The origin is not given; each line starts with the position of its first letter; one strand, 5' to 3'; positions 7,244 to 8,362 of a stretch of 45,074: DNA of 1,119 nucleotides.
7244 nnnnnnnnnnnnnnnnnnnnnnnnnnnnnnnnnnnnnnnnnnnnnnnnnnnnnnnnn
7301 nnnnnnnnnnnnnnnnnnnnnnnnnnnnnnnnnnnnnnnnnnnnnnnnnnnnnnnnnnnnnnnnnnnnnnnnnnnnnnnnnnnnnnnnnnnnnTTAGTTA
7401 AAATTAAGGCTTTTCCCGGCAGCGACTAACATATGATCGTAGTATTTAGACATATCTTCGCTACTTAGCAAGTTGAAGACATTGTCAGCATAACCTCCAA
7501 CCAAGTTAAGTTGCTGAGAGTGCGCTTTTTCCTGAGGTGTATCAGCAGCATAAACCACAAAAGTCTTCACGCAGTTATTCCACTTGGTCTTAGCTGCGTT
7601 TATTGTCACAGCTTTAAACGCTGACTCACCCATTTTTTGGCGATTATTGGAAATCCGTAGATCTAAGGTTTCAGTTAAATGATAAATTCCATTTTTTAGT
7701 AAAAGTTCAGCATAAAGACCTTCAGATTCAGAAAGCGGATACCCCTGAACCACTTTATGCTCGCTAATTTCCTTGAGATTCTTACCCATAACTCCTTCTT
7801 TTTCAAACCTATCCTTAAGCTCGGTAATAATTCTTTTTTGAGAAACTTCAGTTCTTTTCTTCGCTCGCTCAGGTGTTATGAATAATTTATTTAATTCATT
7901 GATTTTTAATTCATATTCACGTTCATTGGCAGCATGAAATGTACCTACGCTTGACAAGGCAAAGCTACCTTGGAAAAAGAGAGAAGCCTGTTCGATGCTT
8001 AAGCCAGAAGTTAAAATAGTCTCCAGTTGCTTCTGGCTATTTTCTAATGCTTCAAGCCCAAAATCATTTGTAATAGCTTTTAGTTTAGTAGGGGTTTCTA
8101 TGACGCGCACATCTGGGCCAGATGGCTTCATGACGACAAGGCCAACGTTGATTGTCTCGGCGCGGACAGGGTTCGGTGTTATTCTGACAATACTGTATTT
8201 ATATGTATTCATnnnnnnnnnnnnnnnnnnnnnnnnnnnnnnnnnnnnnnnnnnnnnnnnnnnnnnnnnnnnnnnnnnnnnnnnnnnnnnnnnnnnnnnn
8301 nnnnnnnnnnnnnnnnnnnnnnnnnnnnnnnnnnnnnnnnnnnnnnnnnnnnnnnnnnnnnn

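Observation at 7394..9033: HipA-like kinase plus DUF3037-like partner occupying the rexAB slot next to cI: candidate undescribed defence or abortive-infection module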

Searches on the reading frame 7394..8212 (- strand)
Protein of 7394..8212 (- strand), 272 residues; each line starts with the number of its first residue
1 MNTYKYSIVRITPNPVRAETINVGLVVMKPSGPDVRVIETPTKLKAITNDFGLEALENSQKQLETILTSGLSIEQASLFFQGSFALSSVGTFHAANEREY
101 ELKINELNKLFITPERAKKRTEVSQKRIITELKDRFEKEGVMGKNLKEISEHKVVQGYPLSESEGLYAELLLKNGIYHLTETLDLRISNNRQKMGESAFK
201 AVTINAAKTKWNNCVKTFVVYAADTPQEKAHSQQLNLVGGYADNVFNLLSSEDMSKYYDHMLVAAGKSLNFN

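Call 3: search_protein_families(library=pfam, proteins=[window:7394-8212:-], max_evalue=1)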
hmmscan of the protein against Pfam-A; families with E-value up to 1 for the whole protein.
window:7394-8212:- (272 aa): 1 family
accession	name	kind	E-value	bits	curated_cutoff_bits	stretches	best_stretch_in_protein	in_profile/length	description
PF11236.13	DUF3037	-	5e-08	33.6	22.6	1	6-70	1-67/118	Protein of unknown function (DUF3037)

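Call 4: search_protein_families(library=padloc, proteins=[window:7394-8212:-], max_evalue=1)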
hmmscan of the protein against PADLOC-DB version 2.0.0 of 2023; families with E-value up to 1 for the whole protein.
window:7394-8212:- (272 aa): 2 families
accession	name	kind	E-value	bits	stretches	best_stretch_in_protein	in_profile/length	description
PDLC04767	PDC-M66B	-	6e-07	27.2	1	1-70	1-72/281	-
PDLC02836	DpdD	-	0.007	12.9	1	38-123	335-420/753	DpdD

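Call 5: search_protein_families(library=ncbifam, proteins=[window:7394-8212:-], max_evalue=1)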
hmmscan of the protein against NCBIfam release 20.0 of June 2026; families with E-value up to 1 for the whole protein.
window:7394-8212:- (272 aa): 0 families

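Call 6: search_protein_families(library=phrogs, proteins=[window:7394-8212:-], max_evalue=0.1)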
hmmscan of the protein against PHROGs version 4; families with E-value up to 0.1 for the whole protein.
window:7394-8212:- (272 aa): 1 family
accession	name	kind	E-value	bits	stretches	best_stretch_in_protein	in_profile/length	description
phrog_5137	-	unknown function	2.7e-46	159.6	1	1-264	2-278/279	-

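Call 23: find_homologous_proteins(query=window:7394-8212:-)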
Query window:7394-8212:- (272 aa): 52 proteins with E <= 0.001 among 844 candidates.
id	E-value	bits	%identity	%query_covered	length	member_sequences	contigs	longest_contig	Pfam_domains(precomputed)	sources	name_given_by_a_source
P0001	1.1e-158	544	92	100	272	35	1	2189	PF11236.14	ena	-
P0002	5.7e-154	529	87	100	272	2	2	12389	PF11236.14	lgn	-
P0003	4.6e-153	526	88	100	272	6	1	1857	PF11236.14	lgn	-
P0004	6.0e-143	493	83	100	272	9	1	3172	PF11236.14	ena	-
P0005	7.4e-140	483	81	100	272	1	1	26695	PF11236.14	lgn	-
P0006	9.0e-131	453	75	100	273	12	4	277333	PF11236.14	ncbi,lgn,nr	ncbi:TPA: DUF3037 domain-containing protein [Klebsiella pneumoniae]|nr:DUF3037 domain-containing pro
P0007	2.0e-119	416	68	100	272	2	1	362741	-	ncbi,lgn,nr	ncbi:hypothetical protein PEC311524_19610 [Pectobacterium carotovorum subsp. carotovorum]|nr:hypothe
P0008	4.6e-118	411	68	100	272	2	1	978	-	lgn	-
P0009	5.1e-113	395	66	100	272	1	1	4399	PF11236.14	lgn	-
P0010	8.6e-112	391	64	100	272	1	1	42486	PF11236.14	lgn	-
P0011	1.7e-107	377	63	99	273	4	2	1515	PF11236.14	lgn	-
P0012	5.0e-106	372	63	99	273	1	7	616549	PF11236.14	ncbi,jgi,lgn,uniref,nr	ncbi:hypothetical protein Rahaq_4498 (plasmid) [Rahnella aceris]|jgi:hypothetical protein|uniref:DUF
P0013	1.1e-105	371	63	99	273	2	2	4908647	PF11236.14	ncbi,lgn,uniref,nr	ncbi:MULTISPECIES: DUF3037 domain-containing protein [Yersinia]|uniref:DUF3037 domain-containing pro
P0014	1.2e-105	371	63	99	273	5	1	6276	PF11236.14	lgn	-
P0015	2.2e-105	370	61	99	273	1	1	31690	PF11236.14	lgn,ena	-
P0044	5.8e-69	251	46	100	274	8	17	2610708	PF11236.14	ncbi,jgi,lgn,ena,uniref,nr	ncbi:TPA: DUF3037 domain-containing protein [Enterobacter asburiae]|jgi:hypothetical protein|uniref:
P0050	2.0e-40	157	33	99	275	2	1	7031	PF11236.14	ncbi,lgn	ncbi:DUF3037 domain-containing protein [Vibrio cholerae]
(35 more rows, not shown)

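Call 40: find_encoding_contigs(protein=P0044, flank=6000, max_places=5)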
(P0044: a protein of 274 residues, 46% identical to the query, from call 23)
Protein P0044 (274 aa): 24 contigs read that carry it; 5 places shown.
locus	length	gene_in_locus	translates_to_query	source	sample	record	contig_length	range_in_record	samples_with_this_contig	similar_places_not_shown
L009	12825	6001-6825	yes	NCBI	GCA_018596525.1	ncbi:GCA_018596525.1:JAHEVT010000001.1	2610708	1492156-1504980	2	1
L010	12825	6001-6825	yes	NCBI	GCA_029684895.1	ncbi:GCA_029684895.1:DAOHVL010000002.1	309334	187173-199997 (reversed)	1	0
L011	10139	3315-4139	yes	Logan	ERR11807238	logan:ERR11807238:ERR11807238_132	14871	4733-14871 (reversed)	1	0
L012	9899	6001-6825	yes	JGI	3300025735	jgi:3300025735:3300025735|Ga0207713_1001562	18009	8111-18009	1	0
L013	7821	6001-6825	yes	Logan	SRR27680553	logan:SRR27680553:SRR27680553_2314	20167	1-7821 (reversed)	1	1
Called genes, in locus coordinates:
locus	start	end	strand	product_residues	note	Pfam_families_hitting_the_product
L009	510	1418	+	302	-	PF03279:Lip_A_acyltrans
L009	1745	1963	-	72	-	-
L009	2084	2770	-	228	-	PF06992:Phage_lambda_P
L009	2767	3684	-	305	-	PF04492:Phage_rep_O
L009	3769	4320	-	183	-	PF06254:YdaT_toxin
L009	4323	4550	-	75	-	PF15943:YdaS_toxin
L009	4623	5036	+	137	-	PF01381:HTH_3 (weak)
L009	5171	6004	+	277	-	PF20613:HipA_2 (weak)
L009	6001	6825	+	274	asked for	PF11236:DUF3037 (weak)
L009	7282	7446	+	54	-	PF27493:YdaE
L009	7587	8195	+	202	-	PF06630:Exonuc_VIII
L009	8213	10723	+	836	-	PF06630:Exonuc_VIII, PF12684:DUF3799 (faint)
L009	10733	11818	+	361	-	PF03837:RecT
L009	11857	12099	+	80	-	PF13269:DUF4060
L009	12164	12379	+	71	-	PF06806:DUF1233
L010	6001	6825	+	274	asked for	PF11236:DUF3037 (weak)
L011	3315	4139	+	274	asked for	PF11236:DUF3037 (weak)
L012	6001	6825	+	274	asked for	PF11236:DUF3037 (weak)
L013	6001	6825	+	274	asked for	PF11236:DUF3037 (weak)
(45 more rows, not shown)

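Call 41: predict_structure(alignment_id=A2)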
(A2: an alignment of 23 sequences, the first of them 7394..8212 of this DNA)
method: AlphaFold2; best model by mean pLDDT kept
length: 272 residues; sequences in the alignment: 23
mean_pLDDT: 84.2   pTM: 0.53
mean pLDDT of the five models: 84.2, 81.7, 81.6, 80.4, 67.4
residues with pLDDT >= 90: 123; 70-90: 111; 50-70: 26; < 50: 12
segments of 3 or more residues with pLDDT < 50: 116-124, 270-272
pLDDT, mean of each block of 10 residues (from residue 1): 89 69 89 86 67 80 85 79 80 90 87 52 59 91 93 93 88 96 85 87 94 95 89 91 94 92 79 37
secondary structure, 60 per line:
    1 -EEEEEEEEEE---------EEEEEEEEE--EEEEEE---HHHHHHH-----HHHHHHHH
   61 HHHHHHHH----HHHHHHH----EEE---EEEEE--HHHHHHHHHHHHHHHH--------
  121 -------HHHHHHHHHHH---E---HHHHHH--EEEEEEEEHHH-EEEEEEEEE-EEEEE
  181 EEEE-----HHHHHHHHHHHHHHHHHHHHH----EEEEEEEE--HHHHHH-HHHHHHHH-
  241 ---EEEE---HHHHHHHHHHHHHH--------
elements in order: E2-11 E21-29 E32-37 H41-47 H53-68 H73-79 E84-86 E90-94 H97-112 H128-138 H146-151 E154-161 E166-174 E176-184 H190-210 E215-222 H225-230 H232-239 E244-247 H251-264

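Call 53: search_protein_families(library=pfam, alignment_id=A2, max_evalue=1)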
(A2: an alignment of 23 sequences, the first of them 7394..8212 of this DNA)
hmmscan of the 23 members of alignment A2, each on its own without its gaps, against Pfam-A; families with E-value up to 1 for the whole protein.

A. member 1, window:7394-8212:- (272 aa): 1 family
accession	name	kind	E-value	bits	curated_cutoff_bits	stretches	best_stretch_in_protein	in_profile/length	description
PF11236.13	DUF3037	-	5e-08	33.6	22.6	1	6-70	1-67/118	Protein of unknown function (DUF3037)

B. families by the number of members that match (of 23 scanned): 19 families
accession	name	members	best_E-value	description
PF11236.13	DUF3037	23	5.4e-10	Protein of unknown function (DUF3037)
PF22470.1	Histone_HNS_N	5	0.037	H-NS histone-like proteins, N-terminal domain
PF10892.13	DUF2688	3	0.016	Protein of unknown function (DUF2688)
PF06327.19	Adcy_cons_dom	3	0.044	Adenylate cyclase, conserved domain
PF13232.12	Complex1_LYR_1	2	0.012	Complex1_LYR-like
PF17585.7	Phage_Arf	2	0.022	Accessory recombination function protein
PF05709.17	Sipho_tail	2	0.081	Phage tail protein RIFT-related domain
PF21593.2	DUF6853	1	0.0025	Family of unknown function (DUF6853)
PF17574.7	TA_inhibitor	1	0.031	Inhibitor of toxin/antitoxin system (Gp4.5)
PF15814.10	FAM199X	1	0.033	Protein family FAM199X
PF19205.5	DUF5877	1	0.035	Family of unknown function (DUF5877)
PF13026.12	DUF3887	1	0.059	Protein of unknown function (DUF3887)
PF04201.20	TPD52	1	0.066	Tumour protein D52 family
PF01712.25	dNK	1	0.068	Deoxynucleoside kinase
PF00198.28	2-oxoacid_dh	1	0.071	2-oxoacid dehydrogenases acyltransferase (catalytic domain)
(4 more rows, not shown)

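Call 57: fold_search(model_id=the predicted structure, library=pdb)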
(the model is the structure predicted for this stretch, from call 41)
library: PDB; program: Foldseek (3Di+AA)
matches with E <= 10: 1038; with E <= 0.001: 0
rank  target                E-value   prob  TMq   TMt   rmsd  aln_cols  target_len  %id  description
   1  2vld_A                5.8e-03  0.66  0.23  0.27  15.9       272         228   11  crystal structure of a repair endonuclease from Pyrococcus abyssi (released 2009-05-19)
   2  2vld_B                1.0e-02  0.57  0.23  0.27  15.8       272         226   11  crystal structure of a repair endonuclease from Pyrococcus abyssi (released 2009-05-19)
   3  8q3y_A                3.2e-02  0.98  0.26  0.17   4.2       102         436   12  Crystal structure of apo Can2 from Thermoanaerobacter brockii (released 2023-11-22)
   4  5gke_A                3.9e-02  0.51  0.28  0.30  13.8       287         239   10  Structure of EndoMS-dsDNA1 complex (released 2016-11-02)
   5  8z4i_B                4.9e-02  0.91  0.24  0.18   5.5       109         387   16  crystal structure of Cdn1 in complex with cA3 (released 2026-02-04)
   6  5gkj_B                5.9e-02  0.21  0.21  0.24  18.8       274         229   10  Structure of EndoMS in apo form (released 2016-11-02)
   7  9ibq_A                8.1e-02  0.66  0.24  0.23   6.1       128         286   12  Structure of BstEII with DNA substrate (released 2026-03-04)
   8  8q41_B                1.2e-01  0.69  0.23  0.16   5.9       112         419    8  Crystal structure of Can2 (E341A) bound to cA4 and TTTAAA ssDNA (released 2023-11-22)
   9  8q44_B                1.2e-01  0.69  0.23  0.16   5.9       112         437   10  Crystal structure of cA4-bound Can2 (E364R) in complex with oligo-T DNA (released 2023-11-22)
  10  8q43_B                1.3e-01  0.80  0.24  0.16   4.5       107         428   10  Crystal structure of cA4-bound Can2 (E341A) in complex with oligo-C DNA (released 2023-11-22)
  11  8q3z_A                1.4e-01  0.82  0.25  0.16   4.3       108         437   11  Crystal structure of cA4-bound Can2 from Thermoanaerobacter brockii (released 2023-11-22)
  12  3lte_B                1.4e-01  0.35  0.15  0.27   6.3        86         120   19  CRYSTAL STRUCTURE OF RESPONSE REGULATOR (SIGNAL RECEIVER DOMAIN) FROM Bermanella marisrubri (released 2010-03-31)
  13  1sq0_A                1.6e-01  0.66  0.21  0.27   4.4        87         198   16  Crystal Structure of the Complex of the Wild-type Von Willebrand Factor A1 domain and Glycoprotein Ib alpha at 2.6 Ang (released 2004-04-13)
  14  8q43_A                1.7e-01  0.80  0.25  0.18   4.4       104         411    9  Crystal structure of cA4-bound Can2 (E341A) in complex with oligo-C DNA (released 2023-11-22)
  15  8q44_A                1.8e-01  0.75  0.24  0.16   4.4       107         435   11  Crystal structure of cA4-bound Can2 (E364R) in complex with oligo-T DNA (released 2023-11-22)
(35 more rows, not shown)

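Call 63: search_protein_representatives(alignment_id=A2)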
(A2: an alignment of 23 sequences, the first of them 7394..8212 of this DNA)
Query: 23 sequences, 272 profile positions. Proteins with E-value up to 0.001 (for the whole library): 700; up to 1e-10: 358; up to 1e-30: 193. The best 150 are listed.
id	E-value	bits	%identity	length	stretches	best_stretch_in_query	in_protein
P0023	1.3e-122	424.9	-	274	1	1-271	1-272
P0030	4.5e-116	403.4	-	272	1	1-269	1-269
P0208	6.4e-97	340.6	-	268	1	1-266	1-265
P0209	2.2e-90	319.2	-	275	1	1-271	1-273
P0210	4.5e-89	314.9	-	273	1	1-270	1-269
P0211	2.4e-82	292.8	-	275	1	1-269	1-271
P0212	1.6e-77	277.0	-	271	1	1-266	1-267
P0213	1.4e-74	267.3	-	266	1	1-270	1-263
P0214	4.9e-71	255.8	-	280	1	4-268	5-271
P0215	2.1e-70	253.7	-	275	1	2-270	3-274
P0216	2.4e-69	250.2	-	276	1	1-266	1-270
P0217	5.2e-69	249.1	-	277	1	2-268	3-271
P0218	8.3e-69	248.4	-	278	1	2-268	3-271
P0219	4.8e-67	242.7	-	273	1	3-268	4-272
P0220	2.0e-66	240.6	-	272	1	2-265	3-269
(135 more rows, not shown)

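Call 66: find_encoding_contigs(protein=P0050, flank=6000, max_places=3)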
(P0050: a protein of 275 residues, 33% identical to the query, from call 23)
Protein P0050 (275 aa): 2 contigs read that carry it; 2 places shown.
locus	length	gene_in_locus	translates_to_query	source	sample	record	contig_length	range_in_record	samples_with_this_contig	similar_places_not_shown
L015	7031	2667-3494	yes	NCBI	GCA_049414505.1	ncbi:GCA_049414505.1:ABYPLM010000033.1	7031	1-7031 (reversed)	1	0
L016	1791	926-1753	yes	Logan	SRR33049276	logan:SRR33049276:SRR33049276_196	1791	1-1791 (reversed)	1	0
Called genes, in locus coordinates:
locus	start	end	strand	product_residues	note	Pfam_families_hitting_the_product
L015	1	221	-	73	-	PF05016:ParE_toxin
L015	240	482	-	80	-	PF02604:PhdYeFM_antitox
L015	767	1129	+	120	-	-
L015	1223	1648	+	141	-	PF00583:Acetyltransf_1, PF13673:Acetyltransf_10, PF13508:Acetyltransf_7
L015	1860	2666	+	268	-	PF20613:HipA_2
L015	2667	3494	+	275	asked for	PF11236:DUF3037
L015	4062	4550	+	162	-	-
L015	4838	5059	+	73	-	PF12493:DUF3709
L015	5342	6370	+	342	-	PF11185:DUF2971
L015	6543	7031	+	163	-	PF05163:DinB, PF12867:DinB_2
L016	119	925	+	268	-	PF20613:HipA_2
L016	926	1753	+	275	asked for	PF11236:DUF3037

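Call 67: find_encoding_contigs(protein=P0013, flank=6000, max_places=3)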
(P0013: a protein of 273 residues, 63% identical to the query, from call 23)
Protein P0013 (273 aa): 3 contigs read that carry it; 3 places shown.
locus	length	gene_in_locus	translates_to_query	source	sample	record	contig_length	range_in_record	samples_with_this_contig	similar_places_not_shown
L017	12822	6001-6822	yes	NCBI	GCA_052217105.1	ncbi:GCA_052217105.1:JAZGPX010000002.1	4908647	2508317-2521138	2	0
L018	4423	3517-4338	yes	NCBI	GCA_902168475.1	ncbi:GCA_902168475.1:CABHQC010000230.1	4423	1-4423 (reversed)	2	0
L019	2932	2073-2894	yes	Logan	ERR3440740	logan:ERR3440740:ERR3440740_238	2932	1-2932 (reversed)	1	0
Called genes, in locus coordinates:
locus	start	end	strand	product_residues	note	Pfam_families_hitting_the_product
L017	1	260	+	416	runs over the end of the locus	PF03945:Endotoxin_N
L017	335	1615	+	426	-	PF00657:Lipase_GDSL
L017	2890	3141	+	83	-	PF06806:DUF1233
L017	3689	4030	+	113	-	PF11225:DUF3024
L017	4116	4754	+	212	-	PF07804:HipA_C (faint), PF20613:HipA_2 (weak)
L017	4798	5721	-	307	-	PF13737:DDE_Tnp_1_5, PF01609:DDE_Tnp_1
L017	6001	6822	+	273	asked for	PF11236:DUF3037 (weak)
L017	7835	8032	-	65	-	-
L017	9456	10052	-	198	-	PF10076:Phage_Mu_Gp48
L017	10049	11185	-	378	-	PF04865:Baseplate_J, PF26078:Baseplate_J_M, PF26079:Baseplate_J_C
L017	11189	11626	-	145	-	PF07409:GP46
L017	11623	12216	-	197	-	PF06890:Phage_Mu_Gp45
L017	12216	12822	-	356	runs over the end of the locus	PF21683:GpP-like_1st, PF05954:Phage_GPD, PF22255:Gp44-like_2nd, PF21929:GpP_4th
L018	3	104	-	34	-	?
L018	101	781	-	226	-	PF09669:Phage_pRha, PF03374:ANT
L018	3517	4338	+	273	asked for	PF11236:DUF3037 (weak)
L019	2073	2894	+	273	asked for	PF11236:DUF3037 (weak)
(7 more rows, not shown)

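Call 74: search_dna_similar(query=window:7394-8212:-, collection=phages, mode=protein, max_rows=30, max_evalue=0.001)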
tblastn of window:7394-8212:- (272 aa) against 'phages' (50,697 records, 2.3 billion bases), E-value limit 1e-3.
No match.

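Call 80: search_solved_structures(query=A2, max_evalue=1)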
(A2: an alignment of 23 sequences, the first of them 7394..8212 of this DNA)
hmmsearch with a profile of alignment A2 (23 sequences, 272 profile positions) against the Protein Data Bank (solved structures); distinct sequences matched with E-value up to 1: 3.
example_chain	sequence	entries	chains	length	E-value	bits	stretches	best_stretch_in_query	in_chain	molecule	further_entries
4o96_A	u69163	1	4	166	0.18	14.4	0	128-158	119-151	type III effector protein kinase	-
4lrk_A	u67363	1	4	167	0.19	14.4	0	128-158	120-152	Effector NleH2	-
7wkh_A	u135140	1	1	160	0.46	13.1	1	53-144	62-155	Interferon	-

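Call 89: search_protein_families(library=padloc, alignment_id=A2, max_evalue=0.01)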
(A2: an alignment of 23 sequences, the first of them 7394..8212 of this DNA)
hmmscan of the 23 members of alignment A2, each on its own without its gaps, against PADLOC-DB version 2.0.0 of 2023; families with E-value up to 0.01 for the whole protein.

A. member 1, window:7394-8212:- (272 aa): 2 families
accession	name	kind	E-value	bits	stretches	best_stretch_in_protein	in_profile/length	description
PDLC04767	PDC-M66B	-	6e-07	27.2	1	1-70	1-72/281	-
PDLC02836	DpdD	-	0.007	12.9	0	38-123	335-420/753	DpdD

B. families by the number of members that match (of 23 scanned): 4 families
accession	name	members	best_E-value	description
PDLC04767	PDC-M66B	22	1.3e-10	-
PDLC04417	PDC-M11A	1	0.0038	-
PDLC02836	DpdD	1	0.007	DpdD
PDLC00997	Cas5d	1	0.0082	CRISPR type I-D/CYANO-associated protein Csc1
